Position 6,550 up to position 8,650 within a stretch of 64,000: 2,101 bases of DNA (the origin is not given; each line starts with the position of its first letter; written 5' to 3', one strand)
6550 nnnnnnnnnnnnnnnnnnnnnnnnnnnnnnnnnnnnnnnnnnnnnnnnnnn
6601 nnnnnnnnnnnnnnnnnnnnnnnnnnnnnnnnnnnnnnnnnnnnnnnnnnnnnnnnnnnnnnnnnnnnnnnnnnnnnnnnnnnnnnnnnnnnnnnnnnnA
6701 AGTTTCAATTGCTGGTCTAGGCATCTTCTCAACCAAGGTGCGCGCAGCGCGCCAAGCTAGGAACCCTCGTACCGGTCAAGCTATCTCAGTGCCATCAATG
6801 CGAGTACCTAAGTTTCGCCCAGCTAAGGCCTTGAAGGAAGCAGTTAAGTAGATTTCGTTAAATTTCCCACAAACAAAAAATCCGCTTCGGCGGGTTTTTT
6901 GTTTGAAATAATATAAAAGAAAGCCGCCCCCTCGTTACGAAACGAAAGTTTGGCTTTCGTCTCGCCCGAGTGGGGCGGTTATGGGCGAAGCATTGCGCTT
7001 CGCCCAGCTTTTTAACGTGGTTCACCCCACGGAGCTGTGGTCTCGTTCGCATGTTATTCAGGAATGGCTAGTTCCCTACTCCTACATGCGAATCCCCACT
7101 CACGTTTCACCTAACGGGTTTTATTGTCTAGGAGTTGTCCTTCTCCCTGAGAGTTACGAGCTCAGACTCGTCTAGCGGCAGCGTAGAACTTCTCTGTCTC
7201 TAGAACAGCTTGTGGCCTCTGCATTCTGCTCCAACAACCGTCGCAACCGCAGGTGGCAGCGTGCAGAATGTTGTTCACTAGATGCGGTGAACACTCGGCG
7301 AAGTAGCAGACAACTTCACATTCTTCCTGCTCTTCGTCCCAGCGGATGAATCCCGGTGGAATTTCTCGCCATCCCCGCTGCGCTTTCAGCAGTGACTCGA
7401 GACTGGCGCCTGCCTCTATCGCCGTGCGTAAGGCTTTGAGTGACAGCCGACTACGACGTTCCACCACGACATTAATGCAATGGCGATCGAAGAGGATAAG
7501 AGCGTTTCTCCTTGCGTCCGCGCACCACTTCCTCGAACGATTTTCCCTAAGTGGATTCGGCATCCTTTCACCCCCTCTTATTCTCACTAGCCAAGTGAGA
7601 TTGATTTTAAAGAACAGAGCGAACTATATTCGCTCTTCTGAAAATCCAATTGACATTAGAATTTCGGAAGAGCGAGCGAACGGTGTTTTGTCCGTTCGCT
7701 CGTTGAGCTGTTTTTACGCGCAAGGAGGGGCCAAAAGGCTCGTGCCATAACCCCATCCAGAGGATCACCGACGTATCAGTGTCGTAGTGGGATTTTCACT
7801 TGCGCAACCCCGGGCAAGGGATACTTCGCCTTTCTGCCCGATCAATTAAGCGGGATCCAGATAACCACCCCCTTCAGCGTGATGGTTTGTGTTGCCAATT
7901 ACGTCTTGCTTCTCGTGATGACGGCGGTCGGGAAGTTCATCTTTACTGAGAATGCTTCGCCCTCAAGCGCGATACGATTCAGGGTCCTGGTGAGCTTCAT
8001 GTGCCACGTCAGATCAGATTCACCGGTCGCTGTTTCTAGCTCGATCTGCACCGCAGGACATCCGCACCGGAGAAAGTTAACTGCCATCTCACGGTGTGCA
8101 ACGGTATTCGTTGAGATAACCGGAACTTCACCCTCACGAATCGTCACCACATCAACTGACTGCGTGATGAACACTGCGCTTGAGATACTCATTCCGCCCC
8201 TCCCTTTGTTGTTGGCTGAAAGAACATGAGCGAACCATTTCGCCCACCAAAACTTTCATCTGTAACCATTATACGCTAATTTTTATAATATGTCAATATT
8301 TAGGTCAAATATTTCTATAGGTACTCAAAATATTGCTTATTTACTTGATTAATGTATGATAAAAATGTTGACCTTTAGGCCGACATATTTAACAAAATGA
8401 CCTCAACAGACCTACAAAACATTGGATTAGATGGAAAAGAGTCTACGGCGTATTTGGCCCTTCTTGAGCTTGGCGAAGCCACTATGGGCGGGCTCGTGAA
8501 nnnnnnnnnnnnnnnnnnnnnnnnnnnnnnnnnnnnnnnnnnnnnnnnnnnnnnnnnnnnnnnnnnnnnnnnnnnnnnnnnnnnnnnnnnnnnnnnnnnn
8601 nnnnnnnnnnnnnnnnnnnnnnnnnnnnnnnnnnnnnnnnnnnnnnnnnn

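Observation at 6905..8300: GC-rich island after hup with two antisense ORFs, one HNH-like, and dense RNA hairpins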

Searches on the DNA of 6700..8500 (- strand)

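Call 4: search_rna_families(source=window, start=6700, end=8500, threshold=evalue, max_evalue=10, show_alignments=3)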
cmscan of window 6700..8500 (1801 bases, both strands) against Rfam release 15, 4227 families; matches with E-value up to 10: 19.
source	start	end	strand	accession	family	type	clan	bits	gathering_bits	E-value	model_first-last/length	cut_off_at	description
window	7628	7675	-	RF03217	mir-3167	Gene; miRNA;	-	22.8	86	0.43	1-59/59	no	mir-3167 microRNA precursor family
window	7630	7677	+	RF03217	mir-3167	Gene; miRNA;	-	22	86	0.68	1-59/59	no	mir-3167 microRNA precursor family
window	6855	6982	+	RF02705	B_rapa_snoR775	Gene; snRNA; snoRNA; HACA-box;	-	21.9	64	3.5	1-127/127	no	Brassica rapa small nucleolar RNA 775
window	6869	6936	-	RF02064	STnc370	Gene; sRNA;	-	21.9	54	7.8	1-71/71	no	Enterobacterial sRNA STnc370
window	6871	6967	-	RF00506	Thr_leader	Cis-reg; leader;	-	20.7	55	0.59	1-118/118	no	Threonine operon leader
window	6794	6900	+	RF02144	rsmX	Gene;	CL00106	20.5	56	0.41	1-114/114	no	rsmX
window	6834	6915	+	RF02621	BSnc120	Gene; sRNA;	-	19.5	114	0.37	1-88/88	no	Brucella sRNA 120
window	8303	8373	-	RF01827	SAR11_0636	Gene; sRNA;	-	19.3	67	7.5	1-90/90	no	SAR11_0636 sRNA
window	6922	6980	-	RF03366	mir-3122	Gene; miRNA;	-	17.7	92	7.1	1-73/73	no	mir-3122 microRNA precursor family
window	6861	6910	+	RF04186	mir-278_2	Gene; miRNA;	-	16.5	70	5.2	1-79/79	no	mir-278_2 microRNA precursor family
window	7628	7676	-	RF00857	mir-233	Gene; miRNA;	-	16.4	67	9.7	16-63/78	no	mir-233 microRNA precursor family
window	7622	7687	-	RF03933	MIR6445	Gene; miRNA;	-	16.1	100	9.3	1-117/117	no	MIR6445 microRNA precursor family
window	6830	6901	+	RF00512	Leu_leader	Cis-reg; leader;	-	15.9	50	4.3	1-148/148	no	Leucine operon leader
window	6867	6963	+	RF00506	Thr_leader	Cis-reg; leader;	-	15.9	55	8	1-118/118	no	Threonine operon leader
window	7566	7677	+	RF01903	mir-500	Gene; miRNA;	-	15.7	78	3.7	1-84/84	no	mir-500 microRNA precursor family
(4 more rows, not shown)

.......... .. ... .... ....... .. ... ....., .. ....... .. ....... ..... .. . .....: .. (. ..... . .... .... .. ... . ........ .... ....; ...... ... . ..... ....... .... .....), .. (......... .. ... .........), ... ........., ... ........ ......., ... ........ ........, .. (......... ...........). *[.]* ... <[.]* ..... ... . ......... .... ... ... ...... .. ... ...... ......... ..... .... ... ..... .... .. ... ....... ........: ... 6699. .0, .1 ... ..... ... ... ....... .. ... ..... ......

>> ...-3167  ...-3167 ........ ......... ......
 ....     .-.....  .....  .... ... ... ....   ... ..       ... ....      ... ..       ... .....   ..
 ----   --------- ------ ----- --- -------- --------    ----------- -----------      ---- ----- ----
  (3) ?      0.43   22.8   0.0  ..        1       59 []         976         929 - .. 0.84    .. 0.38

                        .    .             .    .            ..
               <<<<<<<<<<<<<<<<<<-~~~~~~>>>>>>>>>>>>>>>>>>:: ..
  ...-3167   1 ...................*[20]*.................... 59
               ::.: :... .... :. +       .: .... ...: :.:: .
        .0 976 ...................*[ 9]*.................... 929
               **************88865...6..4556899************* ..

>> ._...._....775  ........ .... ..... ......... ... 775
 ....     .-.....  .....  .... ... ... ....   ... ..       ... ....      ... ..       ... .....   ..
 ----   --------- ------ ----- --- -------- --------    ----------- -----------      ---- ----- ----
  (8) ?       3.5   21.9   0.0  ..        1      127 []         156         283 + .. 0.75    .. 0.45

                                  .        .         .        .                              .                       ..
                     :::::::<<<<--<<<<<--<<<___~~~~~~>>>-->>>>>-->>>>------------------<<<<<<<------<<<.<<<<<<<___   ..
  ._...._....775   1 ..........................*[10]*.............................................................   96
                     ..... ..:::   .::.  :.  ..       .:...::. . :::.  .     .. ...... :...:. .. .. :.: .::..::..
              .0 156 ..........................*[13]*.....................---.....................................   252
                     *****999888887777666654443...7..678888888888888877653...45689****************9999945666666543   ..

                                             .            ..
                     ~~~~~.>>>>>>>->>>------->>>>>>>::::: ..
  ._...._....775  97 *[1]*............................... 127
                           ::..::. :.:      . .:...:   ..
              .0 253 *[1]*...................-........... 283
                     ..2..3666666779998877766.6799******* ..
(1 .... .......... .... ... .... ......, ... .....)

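Call 35: build_rna_model(alignment_id=A2, structure=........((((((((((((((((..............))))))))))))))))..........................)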
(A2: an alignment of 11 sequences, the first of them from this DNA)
Model R1 built from alignment A2 (11 sequences, 80 columns); structure: as given.
model positions 76; base pairs 16; branch points 0; effective number of sequences 5.35; information 0.744 bits per position. Calibrated on 0.2 Mb of random sequence (short: E-values are rough).
structure used (alignment columns):
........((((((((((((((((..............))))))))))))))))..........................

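Call 36: search_with_rna_model(model_id=R1, sources=[window, L001, L002, L003, L004, L005, L018, L024, L039, L045, L048, L049], max_evalue=10)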
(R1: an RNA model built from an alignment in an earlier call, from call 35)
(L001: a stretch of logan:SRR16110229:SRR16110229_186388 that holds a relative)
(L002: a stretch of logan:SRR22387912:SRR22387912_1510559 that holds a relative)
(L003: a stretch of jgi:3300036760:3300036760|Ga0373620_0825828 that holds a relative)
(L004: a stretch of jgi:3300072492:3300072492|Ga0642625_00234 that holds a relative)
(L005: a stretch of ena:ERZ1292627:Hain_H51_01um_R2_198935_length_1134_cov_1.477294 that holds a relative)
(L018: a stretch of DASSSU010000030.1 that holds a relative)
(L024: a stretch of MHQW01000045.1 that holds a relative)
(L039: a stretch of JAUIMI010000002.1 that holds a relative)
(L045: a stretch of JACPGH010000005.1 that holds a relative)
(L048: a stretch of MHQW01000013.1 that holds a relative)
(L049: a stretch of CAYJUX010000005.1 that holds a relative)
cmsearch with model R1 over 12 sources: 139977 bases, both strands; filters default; matches with E-value up to 10: 32.
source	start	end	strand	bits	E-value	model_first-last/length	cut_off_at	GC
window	7607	7682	-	79.2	9.2e-20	1-76/76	no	0.39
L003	298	372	+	78.4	1.6e-19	1-76/76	no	0.43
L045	7150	7225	-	77.8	2.3e-19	1-76/76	no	0.45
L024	4036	4111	+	72.5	7.8e-18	1-76/76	no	0.53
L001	3208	3281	+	70.6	2.6e-17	1-76/76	no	0.47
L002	1511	1584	+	70.6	2.6e-17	1-76/76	no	0.47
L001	1224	1300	+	68.7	9.1e-17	1-76/76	no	0.4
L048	3394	3469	-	68.7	9.4e-17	1-76/76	no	0.54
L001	2545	2616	+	68.1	1.4e-16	1-76/76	no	0.36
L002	848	919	+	68.1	1.4e-16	1-76/76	no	0.36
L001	349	426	+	67.8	1.7e-16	1-76/76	no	0.41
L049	7586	7657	+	62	7.6e-15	1-76/76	no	0.53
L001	1862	1931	+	56.7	2.5e-13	1-76/76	no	0.46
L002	165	234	+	56.7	2.5e-13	1-76/76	no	0.46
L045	4993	5063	-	44.7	6.5e-10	1-76/76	no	0.45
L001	1212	1284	-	39.9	1.6e-08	1-76/76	no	0.38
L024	4044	4087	-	33.8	9e-07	9-52/76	no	0.5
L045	7167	7241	+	31.5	4e-06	1-76/76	no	0.48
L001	2536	2597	-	31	5.7e-06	1-76/76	no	0.4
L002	839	900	-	31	5.7e-06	1-76/76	no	0.4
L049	7593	7633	-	30.7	6.6e-06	9-52/76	no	0.61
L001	336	409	-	28.2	3.4e-05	1-76/76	no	0.42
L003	306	348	-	27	7.5e-05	9-52/76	no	0.42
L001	3216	3257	-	22.5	0.0015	9-52/76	no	0.43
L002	1519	1560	-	22.5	0.0015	9-52/76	no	0.43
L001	1846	1918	-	21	0.0041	1-76/76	no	0.49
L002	149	221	-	21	0.0041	1-76/76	no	0.49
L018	2079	2129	+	17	0.056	1-76/76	no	0.41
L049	6173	6218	+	13.6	0.52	9-53/76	no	0.5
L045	5013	5055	+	13.5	0.56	9-52/76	no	0.51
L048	3418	3461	+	10.6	3.8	9-52/76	no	0.57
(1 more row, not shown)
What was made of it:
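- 7632..7673 (-): Hairpin B, with a conserved base (GCUCUUCYGA / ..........) and a variable covarying apex. CM R1 scores 79 bits here (call 36).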

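Call 39: search_with_rna_model(model_id=R1, sources=[L056, L057, L058, L059, L060, L061, L062, L063, L064], max_evalue=0.01)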
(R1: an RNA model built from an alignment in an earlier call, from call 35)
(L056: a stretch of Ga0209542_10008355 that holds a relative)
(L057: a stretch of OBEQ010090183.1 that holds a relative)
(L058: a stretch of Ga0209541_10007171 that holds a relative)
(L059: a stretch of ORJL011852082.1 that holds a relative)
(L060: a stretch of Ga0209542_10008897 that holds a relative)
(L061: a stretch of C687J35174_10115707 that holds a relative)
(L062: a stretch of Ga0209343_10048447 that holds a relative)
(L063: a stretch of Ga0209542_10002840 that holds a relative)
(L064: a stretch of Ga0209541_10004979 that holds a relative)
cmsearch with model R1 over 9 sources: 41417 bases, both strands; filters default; matches with E-value up to 0.01: 27.
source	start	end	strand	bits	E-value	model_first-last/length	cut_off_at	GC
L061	309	384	+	72.5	2.3e-18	1-76/76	no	0.53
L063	419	494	+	72.5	2.3e-18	1-76/76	no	0.53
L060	3427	3501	+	71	6e-18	1-76/76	no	0.49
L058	8633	8708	+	68.7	2.8e-17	1-76/76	no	0.54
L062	3394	3469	-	68.7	2.8e-17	1-76/76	no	0.54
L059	86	162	-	63.4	9.2e-16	1-76/76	no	0.43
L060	2288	2365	+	60.8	5e-15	1-76/76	no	0.44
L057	238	318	+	59.9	9e-15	1-76/76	no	0.53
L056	1062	1140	+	57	6.1e-14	1-76/76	no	0.39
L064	3288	3366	-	57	6.1e-14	1-76/76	no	0.39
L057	1003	1081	+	53.1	7.6e-13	1-76/76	no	0.48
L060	964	1035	+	51.8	1.8e-12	1-76/76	no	0.39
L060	639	713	+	47.9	2.4e-11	1-76/76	no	0.48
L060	178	257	+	47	4.2e-11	1-76/76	no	0.54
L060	4381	4457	+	41.3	1.9e-09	1-76/76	no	0.48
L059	106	178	+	37.7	1.9e-08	1-76/76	no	0.44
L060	971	1011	-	34.4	1.8e-07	9-52/76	no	0.39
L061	317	360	-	33.8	2.6e-07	9-52/76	no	0.5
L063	427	470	-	33.8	2.6e-07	9-52/76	no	0.5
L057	989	1061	-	32.8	5.1e-07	1-76/76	no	0.49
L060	179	232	-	29.8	3.6e-06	9-59/76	no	0.59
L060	3434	3477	-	27.5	1.7e-05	9-53/76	no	0.52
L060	1678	1755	+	24.3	0.00013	1-76/76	no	0.37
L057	222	299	-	19.8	0.0026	1-76/76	no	0.56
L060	624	697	-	19.2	0.0038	1-76/76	no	0.46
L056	1049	1120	-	18.9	0.0048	1-76/76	no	0.39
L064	3308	3379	+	18.9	0.0048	1-76/76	no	0.39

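Call 53: search_rna_families(sources=[L001, L003, L024, L045, L048, L049, L056, L057, L058, L059, L060], threshold=gathering)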
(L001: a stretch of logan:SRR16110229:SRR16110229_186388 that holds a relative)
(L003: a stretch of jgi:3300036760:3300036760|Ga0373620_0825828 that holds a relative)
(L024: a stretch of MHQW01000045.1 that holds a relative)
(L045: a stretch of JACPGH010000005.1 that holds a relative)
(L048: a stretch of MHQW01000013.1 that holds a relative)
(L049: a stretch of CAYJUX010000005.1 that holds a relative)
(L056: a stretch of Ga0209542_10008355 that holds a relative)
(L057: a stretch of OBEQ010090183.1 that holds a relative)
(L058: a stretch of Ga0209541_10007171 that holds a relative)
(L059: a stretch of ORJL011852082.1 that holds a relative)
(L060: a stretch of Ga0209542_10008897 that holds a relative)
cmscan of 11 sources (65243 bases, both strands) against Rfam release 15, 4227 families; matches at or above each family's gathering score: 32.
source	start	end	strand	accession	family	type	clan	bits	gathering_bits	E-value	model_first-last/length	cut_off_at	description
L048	1589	1659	-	RF00005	tRNA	Gene; tRNA;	CL00001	66.7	29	2.5e-12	1-71/71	no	tRNA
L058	10443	10513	+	RF00005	tRNA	Gene; tRNA;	CL00001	66.7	29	2.5e-12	1-71/71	no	tRNA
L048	634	707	-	RF00005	tRNA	Gene; tRNA;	CL00001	66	29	3.9e-12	1-71/71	no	tRNA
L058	11395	11468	+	RF00005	tRNA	Gene; tRNA;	CL00001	66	29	3.9e-12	1-71/71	no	tRNA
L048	1134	1205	-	RF00005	tRNA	Gene; tRNA;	CL00001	64.3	29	1.2e-11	1-71/71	no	tRNA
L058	10897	10968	+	RF00005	tRNA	Gene; tRNA;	CL00001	64.3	29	1.2e-11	1-71/71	no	tRNA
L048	404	476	-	RF00005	tRNA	Gene; tRNA;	CL00001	63.7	29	1.8e-11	1-71/71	no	tRNA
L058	11626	11698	+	RF00005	tRNA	Gene; tRNA;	CL00001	63.7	29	1.8e-11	1-71/71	no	tRNA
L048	1673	1746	-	RF00005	tRNA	Gene; tRNA;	CL00001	62.7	29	3.2e-11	1-71/71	no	tRNA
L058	10356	10429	+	RF00005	tRNA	Gene; tRNA;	CL00001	62.7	29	3.2e-11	1-71/71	no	tRNA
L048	813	883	-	RF00005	tRNA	Gene; tRNA;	CL00001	61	29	9.4e-11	1-71/71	no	tRNA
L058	11219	11289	+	RF00005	tRNA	Gene; tRNA;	CL00001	61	29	9.4e-11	1-71/71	no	tRNA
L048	1046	1119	-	RF00005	tRNA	Gene; tRNA;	CL00001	59.4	29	2.6e-10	1-71/71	no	tRNA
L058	10983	11056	+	RF00005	tRNA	Gene; tRNA;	CL00001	59.4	29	2.6e-10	1-71/71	no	tRNA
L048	903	975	-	RF00005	tRNA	Gene; tRNA;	CL00001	56.8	29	1.3e-09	1-71/71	no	tRNA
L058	11127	11199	+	RF00005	tRNA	Gene; tRNA;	CL00001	56.8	29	1.3e-09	1-71/71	no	tRNA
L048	489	564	-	RF00005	tRNA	Gene; tRNA;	CL00001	56.4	29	1.8e-09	1-71/71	no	tRNA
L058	11538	11613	+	RF00005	tRNA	Gene; tRNA;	CL00001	56.4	29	1.8e-09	1-71/71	no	tRNA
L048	1812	1887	-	RF00005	tRNA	Gene; tRNA;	CL00001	56.3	29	1.9e-09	1-71/71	no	tRNA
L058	10215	10290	+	RF00005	tRNA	Gene; tRNA;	CL00001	56.3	29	1.9e-09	1-71/71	no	tRNA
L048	1217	1291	-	RF00005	tRNA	Gene; tRNA;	CL00001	55.2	29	3.7e-09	1-71/71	no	tRNA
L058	10811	10885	+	RF00005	tRNA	Gene; tRNA;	CL00001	55.2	29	3.7e-09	1-71/71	no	tRNA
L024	1088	1158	+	RF00005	tRNA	Gene; tRNA;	CL00001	54.2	29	7.1e-09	1-71/71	no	tRNA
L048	126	200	-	RF00005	tRNA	Gene; tRNA;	CL00001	50.7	29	6.5e-08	1-71/71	no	tRNA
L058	11902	11976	+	RF00005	tRNA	Gene; tRNA;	CL00001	50.7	29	6.5e-08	1-71/71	no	tRNA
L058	12016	12106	+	RF00005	tRNA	Gene; tRNA;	CL00001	49.7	29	1.2e-07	1-71/71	no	tRNA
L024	4310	4382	+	RF01656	ceN72-3_ceN74-2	Gene; sRNA;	-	41.4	38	4.3e-05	1-130/130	no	Nematode sRNA ceN72-3_ceN74-2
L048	213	296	-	RF00005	tRNA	Gene; tRNA;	CL00001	37.9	29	0.00022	1-71/71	no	tRNA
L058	11806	11889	+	RF00005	tRNA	Gene; tRNA;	CL00001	37.9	29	0.00022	1-71/71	no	tRNA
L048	1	86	-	RF00005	tRNA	Gene; tRNA;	CL00001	36.7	29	0.00048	1-66/71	3'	tRNA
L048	1335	1405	-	RF00005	tRNA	Gene; tRNA;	CL00001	31.4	29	0.013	1-71/71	no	tRNA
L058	10697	10767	+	RF00005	tRNA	Gene; tRNA;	CL00001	31.4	29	0.013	1-71/71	no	tRNA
